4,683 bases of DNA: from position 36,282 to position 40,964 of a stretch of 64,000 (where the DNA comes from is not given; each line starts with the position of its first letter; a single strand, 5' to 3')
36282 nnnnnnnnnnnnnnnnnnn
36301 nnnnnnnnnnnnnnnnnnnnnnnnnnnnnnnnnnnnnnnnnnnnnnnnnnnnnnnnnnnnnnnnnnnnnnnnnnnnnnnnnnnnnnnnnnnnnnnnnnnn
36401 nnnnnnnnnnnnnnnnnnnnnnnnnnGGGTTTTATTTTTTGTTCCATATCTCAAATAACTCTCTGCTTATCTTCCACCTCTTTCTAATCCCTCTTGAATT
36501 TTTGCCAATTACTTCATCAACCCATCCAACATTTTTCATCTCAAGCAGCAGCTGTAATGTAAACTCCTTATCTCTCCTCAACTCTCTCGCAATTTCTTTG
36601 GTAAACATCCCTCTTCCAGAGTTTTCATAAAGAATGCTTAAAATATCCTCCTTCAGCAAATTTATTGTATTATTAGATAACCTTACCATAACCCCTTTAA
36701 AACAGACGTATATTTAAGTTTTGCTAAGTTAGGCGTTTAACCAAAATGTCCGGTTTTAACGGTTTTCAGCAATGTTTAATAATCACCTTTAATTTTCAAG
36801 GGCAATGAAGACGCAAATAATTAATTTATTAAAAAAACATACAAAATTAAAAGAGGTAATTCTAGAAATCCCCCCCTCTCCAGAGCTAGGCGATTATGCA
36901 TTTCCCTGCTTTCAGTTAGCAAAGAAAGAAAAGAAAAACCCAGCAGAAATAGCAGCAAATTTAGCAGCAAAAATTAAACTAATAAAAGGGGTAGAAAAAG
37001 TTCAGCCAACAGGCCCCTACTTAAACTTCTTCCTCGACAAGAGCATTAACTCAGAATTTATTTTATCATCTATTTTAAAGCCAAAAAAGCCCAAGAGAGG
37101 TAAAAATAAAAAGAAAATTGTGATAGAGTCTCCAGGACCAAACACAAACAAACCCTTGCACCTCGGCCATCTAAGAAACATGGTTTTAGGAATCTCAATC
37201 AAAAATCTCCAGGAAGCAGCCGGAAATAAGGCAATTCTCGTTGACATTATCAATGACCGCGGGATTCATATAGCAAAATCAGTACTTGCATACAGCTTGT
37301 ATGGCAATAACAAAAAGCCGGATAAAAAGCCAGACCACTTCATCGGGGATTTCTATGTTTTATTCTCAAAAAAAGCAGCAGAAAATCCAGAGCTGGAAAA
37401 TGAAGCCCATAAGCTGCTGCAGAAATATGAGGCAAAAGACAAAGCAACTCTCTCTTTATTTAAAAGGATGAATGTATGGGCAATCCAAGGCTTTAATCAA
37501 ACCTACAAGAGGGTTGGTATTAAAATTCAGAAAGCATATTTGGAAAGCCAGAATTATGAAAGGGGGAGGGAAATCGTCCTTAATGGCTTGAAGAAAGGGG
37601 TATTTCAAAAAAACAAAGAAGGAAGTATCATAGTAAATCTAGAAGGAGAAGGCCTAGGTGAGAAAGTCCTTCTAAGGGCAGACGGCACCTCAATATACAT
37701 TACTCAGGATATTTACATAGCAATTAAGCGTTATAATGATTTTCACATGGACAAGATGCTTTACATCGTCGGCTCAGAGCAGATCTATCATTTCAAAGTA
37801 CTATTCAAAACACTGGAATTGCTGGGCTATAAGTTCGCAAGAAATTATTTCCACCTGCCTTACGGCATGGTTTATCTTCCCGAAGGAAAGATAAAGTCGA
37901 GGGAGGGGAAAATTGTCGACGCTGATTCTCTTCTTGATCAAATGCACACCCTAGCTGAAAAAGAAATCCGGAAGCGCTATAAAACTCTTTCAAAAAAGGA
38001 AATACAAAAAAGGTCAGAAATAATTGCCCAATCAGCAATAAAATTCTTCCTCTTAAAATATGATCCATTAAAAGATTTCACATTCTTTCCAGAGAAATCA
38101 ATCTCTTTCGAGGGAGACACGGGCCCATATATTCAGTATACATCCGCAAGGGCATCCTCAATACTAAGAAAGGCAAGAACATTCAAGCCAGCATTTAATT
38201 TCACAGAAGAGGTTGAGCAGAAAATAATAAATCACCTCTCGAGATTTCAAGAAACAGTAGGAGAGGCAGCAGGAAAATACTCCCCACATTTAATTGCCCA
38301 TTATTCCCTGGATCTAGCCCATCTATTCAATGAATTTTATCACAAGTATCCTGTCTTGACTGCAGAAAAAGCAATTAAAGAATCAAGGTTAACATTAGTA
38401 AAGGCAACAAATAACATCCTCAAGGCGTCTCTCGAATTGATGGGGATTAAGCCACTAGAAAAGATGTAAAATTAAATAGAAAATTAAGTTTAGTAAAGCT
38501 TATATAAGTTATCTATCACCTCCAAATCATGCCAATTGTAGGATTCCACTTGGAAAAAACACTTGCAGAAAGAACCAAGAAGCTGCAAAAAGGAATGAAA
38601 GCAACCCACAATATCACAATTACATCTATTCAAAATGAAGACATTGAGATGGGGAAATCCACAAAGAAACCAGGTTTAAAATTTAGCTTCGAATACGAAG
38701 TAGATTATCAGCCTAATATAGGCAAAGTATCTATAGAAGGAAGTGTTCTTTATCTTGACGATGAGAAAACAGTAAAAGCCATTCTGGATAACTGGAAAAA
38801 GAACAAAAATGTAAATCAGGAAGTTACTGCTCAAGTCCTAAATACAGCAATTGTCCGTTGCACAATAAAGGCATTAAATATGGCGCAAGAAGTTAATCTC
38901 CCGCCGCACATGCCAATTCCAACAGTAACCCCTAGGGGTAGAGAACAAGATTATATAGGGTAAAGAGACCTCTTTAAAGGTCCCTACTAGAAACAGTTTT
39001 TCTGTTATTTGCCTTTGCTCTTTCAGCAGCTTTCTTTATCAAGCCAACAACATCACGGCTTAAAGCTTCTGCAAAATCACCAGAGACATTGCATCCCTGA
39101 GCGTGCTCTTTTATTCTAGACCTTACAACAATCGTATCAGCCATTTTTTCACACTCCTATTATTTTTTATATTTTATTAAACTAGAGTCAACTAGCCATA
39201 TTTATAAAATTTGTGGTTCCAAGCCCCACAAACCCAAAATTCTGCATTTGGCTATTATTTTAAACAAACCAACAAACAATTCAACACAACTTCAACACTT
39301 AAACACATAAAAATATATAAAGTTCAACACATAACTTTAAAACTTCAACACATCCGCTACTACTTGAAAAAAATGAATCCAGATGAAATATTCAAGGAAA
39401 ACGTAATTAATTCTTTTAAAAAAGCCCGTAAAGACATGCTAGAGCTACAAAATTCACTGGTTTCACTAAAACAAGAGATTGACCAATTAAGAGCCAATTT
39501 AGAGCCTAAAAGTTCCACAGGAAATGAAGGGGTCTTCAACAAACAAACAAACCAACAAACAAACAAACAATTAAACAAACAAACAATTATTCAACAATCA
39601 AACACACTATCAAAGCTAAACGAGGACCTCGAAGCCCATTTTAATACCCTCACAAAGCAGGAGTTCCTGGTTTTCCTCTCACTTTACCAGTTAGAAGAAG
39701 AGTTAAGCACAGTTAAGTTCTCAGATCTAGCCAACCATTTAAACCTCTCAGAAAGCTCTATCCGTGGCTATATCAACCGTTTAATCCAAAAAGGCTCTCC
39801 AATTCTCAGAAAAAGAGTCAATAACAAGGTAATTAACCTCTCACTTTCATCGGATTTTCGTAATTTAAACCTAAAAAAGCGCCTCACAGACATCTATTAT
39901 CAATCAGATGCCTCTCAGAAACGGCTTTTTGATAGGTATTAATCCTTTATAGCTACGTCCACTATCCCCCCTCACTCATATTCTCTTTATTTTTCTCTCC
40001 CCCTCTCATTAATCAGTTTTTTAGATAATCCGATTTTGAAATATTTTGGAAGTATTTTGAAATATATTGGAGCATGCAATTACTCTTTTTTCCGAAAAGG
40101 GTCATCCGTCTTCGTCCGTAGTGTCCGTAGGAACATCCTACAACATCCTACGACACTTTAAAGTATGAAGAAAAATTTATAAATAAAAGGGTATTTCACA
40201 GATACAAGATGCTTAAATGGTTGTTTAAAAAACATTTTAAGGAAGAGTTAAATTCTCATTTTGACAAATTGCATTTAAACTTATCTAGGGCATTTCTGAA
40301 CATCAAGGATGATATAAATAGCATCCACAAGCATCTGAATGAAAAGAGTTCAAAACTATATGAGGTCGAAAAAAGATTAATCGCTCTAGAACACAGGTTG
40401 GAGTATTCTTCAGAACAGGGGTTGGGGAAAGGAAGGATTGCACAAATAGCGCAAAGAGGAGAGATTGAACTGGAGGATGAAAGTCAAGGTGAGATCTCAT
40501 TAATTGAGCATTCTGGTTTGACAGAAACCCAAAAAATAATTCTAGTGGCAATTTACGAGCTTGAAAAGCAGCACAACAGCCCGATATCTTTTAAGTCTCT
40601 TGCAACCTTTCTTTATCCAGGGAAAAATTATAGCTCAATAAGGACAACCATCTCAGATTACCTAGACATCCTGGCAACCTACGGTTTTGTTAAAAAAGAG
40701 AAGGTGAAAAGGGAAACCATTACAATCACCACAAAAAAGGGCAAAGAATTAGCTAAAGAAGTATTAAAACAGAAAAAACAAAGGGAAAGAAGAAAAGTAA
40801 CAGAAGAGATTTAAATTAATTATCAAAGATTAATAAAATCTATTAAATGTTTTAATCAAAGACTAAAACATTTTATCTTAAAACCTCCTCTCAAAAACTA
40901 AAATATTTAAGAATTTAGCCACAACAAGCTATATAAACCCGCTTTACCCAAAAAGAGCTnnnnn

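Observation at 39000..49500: ~10.5-kb accessory island between argS and serS: integrase, integrase 3' fragments, four nuclease-fold genes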

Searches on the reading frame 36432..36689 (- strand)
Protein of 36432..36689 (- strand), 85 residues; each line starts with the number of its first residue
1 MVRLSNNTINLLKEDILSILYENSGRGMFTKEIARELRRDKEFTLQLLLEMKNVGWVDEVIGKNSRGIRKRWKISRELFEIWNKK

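Call 107: search_protein_families(library=pfam, max_evalue=0.1, proteins=[window:36432-36689:-])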
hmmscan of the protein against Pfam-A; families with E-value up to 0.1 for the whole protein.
window:36432-36689:- (85 aa): 4 families
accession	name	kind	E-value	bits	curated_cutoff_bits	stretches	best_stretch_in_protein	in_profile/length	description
PF02082.26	Rrf2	-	0.019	15.5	30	1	16-64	11-60/132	Iron-dependent Transcriptional regulator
PF10007.15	DUF2250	-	0.023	15.2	24.4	1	17-77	11-72/93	Uncharacterized protein conserved in archaea (DUF2250)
PF25318.1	WH_GDS1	-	0.081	13.4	27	0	15-45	13-43/95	GDS1 winged helix domain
PF03444.21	HrcA_DNA-bdg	-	0.088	12.9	21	0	17-62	13-58/79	Winged helix-turn-helix transcription repressor, HrcA DNA-binding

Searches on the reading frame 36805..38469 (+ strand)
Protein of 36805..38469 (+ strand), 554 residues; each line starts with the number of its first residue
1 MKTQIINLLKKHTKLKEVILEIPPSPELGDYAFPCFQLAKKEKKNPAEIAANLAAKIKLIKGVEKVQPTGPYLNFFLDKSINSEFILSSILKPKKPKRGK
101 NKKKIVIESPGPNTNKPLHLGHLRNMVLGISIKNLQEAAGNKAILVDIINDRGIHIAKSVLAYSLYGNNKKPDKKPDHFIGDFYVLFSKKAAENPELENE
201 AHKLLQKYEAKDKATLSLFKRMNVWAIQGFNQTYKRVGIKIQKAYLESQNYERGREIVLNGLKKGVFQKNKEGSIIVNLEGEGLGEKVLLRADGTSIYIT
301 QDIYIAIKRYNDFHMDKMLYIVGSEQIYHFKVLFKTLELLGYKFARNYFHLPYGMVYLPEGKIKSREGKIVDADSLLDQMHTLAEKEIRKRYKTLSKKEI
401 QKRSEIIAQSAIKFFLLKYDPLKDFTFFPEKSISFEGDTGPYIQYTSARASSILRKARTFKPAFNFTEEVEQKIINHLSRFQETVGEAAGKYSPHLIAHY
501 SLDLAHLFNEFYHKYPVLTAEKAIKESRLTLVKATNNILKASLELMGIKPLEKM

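Call 11: find_encoding_contigs(protein=window:36805-38469:+, flank=10000, max_places=6)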
Protein window:36805-38469:+ (554 aa): 10 contigs read that carry it; 2 places shown.
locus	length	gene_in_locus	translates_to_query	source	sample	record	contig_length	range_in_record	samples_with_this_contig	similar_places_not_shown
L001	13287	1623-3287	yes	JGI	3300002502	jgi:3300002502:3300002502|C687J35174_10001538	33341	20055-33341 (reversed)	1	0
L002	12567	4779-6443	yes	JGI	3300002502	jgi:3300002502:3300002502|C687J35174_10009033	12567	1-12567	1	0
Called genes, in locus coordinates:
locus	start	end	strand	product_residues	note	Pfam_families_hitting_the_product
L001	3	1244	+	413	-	?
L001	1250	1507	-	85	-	-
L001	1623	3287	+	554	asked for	PF03485:Arg_tRNA_synt_N, PF00750:tRNA-synt_1d, PF05746:DALR_1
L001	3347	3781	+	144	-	-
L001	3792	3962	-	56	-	-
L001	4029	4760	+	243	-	PF13730:HTH_36 (weak)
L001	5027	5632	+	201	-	-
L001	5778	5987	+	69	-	-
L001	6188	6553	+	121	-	-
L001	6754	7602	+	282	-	PF13495:Phage_int_SAM_4, PF02899:Phage_int_SAM_1 (weak), PF00589:Phage_integrase, PF22823:MrpR_C_cat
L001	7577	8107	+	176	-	-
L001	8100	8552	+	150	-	-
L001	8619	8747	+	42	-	PF00589:Phage_integrase (weak)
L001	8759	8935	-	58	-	-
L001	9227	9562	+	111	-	PF23477:zf_Tbcl_2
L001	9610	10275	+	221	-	PF12705:PDDEXK_1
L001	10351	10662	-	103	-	-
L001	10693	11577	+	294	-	-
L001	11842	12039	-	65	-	-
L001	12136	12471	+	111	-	-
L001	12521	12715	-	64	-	PF04070:DUF378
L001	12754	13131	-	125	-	-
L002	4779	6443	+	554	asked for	PF03485:Arg_tRNA_synt_N, PF00750:tRNA-synt_1d, PF05746:DALR_1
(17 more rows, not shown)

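Call 15: find_related_loci(query=window:36805-38469:+, collection=genome_contigs, flank=10000)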
Query window:36805-38469:+ (554 aa) in genome_contigs; peptide patterns used: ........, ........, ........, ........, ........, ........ (x = any residue, [..] = any of these).
395 stretches matched a pattern; 322 encode a relative of the query (tblastn E <= 1e-3); the best 80 are kept; 80 distinct loci.
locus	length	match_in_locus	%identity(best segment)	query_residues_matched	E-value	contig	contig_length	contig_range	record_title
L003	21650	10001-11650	82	1-554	0e+0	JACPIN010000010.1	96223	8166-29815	MAG: Candidatus Woesearchaeota archaeon isolate NC_groundwater_441_Ag_B-0.1um_35_15 GD18-4_B1_scaffold_626726, whole gen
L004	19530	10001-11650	82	1-554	0e+0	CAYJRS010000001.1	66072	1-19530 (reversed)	MAG TPA_asm: Candidatus Woesearchaeota archaeon isolate ERP125453_co1_447 genome assembly, contig: NODE_256_length_66072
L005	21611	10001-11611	59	23-554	0e+0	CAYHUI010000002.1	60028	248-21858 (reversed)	MAG TPA_asm: Candidatus Woesearchaeota archaeon isolate ERP119705_co17_166 genome assembly, contig: NODE_417_length_6002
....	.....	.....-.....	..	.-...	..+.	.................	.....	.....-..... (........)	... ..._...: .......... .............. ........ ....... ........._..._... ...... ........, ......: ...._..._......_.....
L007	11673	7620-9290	53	1-554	0e+0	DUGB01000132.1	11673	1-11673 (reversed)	MAG TPA_asm: Candidatus Woesearchaeota archaeon isolate UBA10204 contig_37249, whole genome shotgun sequence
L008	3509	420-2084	52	1-554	0e+0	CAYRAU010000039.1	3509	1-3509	MAG TPA_asm: Candidatus Woesearchaeota archaeon isolate SRP050083_co3_231 genome assembly, contig: NODE_42430_length_350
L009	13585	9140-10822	52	2-554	0e+0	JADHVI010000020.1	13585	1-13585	MAG: Candidatus Woesearchaeota archaeon isolate BS150m-G68 BS-150m-C4073, whole genome shotgun sequence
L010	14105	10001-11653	49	2-548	6e-179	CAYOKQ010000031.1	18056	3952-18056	MAG TPA_asm: uncultured Methanosarcinales archaeon isolate binchicken_co125_1105 genome assembly, contig: NODE_6288_leng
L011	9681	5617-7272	51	1-548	2e-171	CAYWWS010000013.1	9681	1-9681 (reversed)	MAG TPA_asm: Candidatus Woesearchaeota archaeon isolate SRP269290_co3_1000 genome assembly, contig: NODE_9186_length_968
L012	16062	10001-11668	50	2-554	2e-171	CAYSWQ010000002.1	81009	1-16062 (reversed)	MAG TPA_asm: uncultured Methanosarcinales archaeon isolate SRP077602_co7_621 genome assembly, contig: NODE_1043_length_8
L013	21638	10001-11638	49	17-554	9e-167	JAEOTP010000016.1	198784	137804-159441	MAG: Promethearchaeota archaeon isolate YT2_053 k127_4743269, whole genome shotgun sequence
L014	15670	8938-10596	47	5-554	3e-164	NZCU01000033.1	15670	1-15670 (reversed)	MAG: Nanoarchaeota archaeon isolate ARS1172 MHASMcontig_673084, whole genome shotgun sequence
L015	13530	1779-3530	46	4-554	3e-163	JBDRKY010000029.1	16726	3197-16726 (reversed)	MAG: Candidatus Woesearchaeota archaeon isolate MEGAHIT-group-1.746 k141_7195289, whole genome shotgun sequence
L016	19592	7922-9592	46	2-554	2e-160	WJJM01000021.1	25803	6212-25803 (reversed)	MAG: Candidatus Woesearchaeota archaeon isolate Bin_028 k141_1248841, whole genome shotgun sequence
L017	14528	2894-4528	46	5-554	4e-159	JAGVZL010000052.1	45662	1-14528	Candidatus Woesearchaeota archaeon isolate RIFOXYB1_FULL_31_12 rifoxyb1_full_scaffold_1115, whole genome shotgun sequenc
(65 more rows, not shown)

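Call 33: search_protein_families(library=pfam, max_evalue=0.05, proteins=[L004:16321-16893:+, L004:15693-16337:+, L004:18147-18989:+])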
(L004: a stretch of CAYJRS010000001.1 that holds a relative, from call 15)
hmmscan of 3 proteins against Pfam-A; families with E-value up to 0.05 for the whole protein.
L004:16321-16893:+ (190 aa): 0 families

L004:15693-16337:+ (214 aa): 2 families
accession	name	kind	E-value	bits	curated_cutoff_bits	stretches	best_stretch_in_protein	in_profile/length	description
PF00589.27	Phage_integrase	-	1.4e-28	100.2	27.1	1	25-193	3-165/172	Phage integrase family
PF18795.7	HSM3_N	-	0.0046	17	24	1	118-199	9-93/237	DNA mismatch repair protein HSM3, N terminal domain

L004:18147-18989:+ (280 aa): 1 family
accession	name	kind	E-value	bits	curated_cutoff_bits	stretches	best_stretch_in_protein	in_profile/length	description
PF02498.22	Bro-N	-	2.7e-08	34.8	25.6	1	15-110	1-92/96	BRO family, N-terminal domain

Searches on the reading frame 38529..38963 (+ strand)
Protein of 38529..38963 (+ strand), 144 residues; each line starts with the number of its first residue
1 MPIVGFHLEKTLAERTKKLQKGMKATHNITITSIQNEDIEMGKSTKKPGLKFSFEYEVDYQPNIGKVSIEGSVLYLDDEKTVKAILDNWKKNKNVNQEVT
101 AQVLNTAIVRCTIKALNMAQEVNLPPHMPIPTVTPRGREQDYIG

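Call 4: search_protein_families(library=pfam, max_evalue=0.01, proteins=[window:38529-38963:+])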
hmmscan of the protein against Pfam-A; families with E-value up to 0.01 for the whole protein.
window:38529-38963:+ (144 aa): 1 family
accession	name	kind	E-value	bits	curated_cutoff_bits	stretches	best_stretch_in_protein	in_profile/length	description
PF13505.12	OMP_b-brl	-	0.00057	20.5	28.7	1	19-97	18-86/175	Outer membrane protein beta-barrel domain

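Call 47: search_protein_families(library=ncbifam, max_evalue=0.001, proteins=[window:38529-38963:+])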
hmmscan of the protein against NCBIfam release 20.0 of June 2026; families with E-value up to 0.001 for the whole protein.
window:38529-38963:+ (144 aa): 0 families

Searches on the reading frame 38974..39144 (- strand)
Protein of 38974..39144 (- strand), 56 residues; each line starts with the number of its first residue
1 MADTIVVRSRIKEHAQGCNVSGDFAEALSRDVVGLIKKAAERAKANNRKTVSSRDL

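Call 4: search_protein_families(library=pfam, max_evalue=0.01, proteins=[window:38974-39144:-])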
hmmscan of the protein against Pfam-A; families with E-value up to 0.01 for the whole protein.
window:38974-39144:- (56 aa): 0 families

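Call 107: search_protein_families(library=pfam, max_evalue=0.1, proteins=[window:38974-39144:-])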
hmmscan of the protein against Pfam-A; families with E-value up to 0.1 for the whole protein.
window:38974-39144:- (56 aa): 3 families
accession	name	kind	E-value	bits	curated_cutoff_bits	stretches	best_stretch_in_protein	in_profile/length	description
PF09123.17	DUF1931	-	0.019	15.6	21.8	1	24-56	21-53/138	Domain of unknown function (DUF1931)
PF00808.29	CBFD_NFYB_HMF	-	0.024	15.3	21.4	1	34-56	39-61/65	Histone-like transcription factor (CBF/NF-Y) and archaeal histone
PF10662.15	PduV-EutP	-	0.081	13.2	21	1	13-51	73-111/143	Ethanolamine utilisation - propanediol utilisation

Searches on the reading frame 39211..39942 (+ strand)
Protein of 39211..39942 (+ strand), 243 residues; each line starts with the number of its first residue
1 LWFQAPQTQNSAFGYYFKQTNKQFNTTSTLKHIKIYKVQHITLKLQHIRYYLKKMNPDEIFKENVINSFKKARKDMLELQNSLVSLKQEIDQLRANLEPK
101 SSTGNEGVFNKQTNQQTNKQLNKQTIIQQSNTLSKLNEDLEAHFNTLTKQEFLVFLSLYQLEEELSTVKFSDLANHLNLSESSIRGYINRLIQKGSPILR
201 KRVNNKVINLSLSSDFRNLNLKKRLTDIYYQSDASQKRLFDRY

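Call 4: search_protein_families(library=pfam, max_evalue=0.01, proteins=[window:39211-39942:+])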
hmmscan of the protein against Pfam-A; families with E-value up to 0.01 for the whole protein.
window:39211-39942:+ (243 aa): 7 families
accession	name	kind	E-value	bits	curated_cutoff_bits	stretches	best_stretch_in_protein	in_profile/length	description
PF13730.12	HTH_36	-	1.7e-05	24.9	25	1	146-195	2-53/55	Helix-turn-helix domain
PF08279.18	HTH_11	-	0.0001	22.5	25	1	158-199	6-47/55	HTH domain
PF01325.25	Fe_dep_repress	-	0.00066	20.3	26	1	158-195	13-50/60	Iron dependent repressor, N-terminal DNA binding domain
PF21984.2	DnaD_N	-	0.0021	18.7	27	1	147-229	14-94/101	DnaD N-terminal domain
PF13412.12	HTH_24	-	0.0021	18.1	21.9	1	171-195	21-45/48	Winged helix-turn-helix DNA-binding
PF01047.28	MarR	-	0.006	16.9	24.6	0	147-195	1-45/59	MarR family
PF14323.11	GxGYxYP_C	-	0.0082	16.4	27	0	9-121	81-202/242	GxGYxYP putative glycoside hydrolase C-terminal domain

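Call 7: search_protein_families(library=padloc, max_evalue=0.01, proteins=[window:39211-39942:+])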
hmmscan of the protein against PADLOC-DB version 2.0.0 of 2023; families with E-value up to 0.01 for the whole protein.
window:39211-39942:+ (243 aa): 1 family
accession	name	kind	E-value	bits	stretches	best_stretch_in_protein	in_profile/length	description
PDLC01860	CARF3--CARF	-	0.0011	17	1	158-214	148-204/210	-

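Call 8: search_protein_families(library=phrogs, max_evalue=0.01, proteins=[window:39211-39942:+])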
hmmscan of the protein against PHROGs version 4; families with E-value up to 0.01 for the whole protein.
window:39211-39942:+ (243 aa): 1 family
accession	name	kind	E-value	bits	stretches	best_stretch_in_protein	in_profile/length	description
phrog_26702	-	unknown function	0.0027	19.1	1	24-97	20-95/127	-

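Call 47: search_protein_families(library=ncbifam, max_evalue=0.001, proteins=[window:39211-39942:+])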
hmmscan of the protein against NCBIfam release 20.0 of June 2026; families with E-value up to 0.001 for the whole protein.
window:39211-39942:+ (243 aa): 0 families

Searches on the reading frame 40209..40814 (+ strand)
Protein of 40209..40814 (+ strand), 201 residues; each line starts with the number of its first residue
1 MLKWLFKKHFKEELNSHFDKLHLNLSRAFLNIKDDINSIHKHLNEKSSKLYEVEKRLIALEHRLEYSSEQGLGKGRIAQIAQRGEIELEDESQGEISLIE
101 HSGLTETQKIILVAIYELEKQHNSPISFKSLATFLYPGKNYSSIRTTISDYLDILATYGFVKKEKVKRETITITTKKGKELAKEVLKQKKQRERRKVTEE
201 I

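Call 4: search_protein_families(library=pfam, max_evalue=0.01, proteins=[window:40209-40814:+])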
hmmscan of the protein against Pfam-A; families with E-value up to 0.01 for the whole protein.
window:40209-40814:+ (201 aa): 1 family
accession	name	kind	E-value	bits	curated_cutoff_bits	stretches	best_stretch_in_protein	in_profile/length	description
PF09079.17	Cdc6_C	-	0.002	18.5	25.1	0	102-130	4-33/96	CDC6, C terminal winged helix domain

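Call 7: search_protein_families(library=padloc, max_evalue=0.01, proteins=[window:40209-40814:+])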
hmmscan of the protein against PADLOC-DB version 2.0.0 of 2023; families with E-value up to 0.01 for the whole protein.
window:40209-40814:+ (201 aa): 1 family
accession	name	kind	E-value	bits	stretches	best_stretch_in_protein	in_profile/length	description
PDLC03869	LmuC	-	0.0014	16.3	1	135-184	79-128/168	-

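Call 8: search_protein_families(library=phrogs, max_evalue=0.01, proteins=[window:40209-40814:+])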
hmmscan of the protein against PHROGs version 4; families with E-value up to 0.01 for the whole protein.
window:40209-40814:+ (201 aa): 4 families
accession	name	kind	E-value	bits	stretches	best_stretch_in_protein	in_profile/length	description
phrog_3502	-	unknown function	9.3e-06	26.7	1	95-190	40-127/131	-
phrog_25046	-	unknown function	0.00051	20.9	1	25-122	37-129/183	-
phrog_7411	-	unknown function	0.0071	17.4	0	158-189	28-58/61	-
phrog_4278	-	unknown function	0.0081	16.9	0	100-191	25-113/127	-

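Call 47: search_protein_families(library=ncbifam, max_evalue=0.001, proteins=[window:40209-40814:+])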
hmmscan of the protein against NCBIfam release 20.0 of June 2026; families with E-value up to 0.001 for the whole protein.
window:40209-40814:+ (201 aa): 0 families
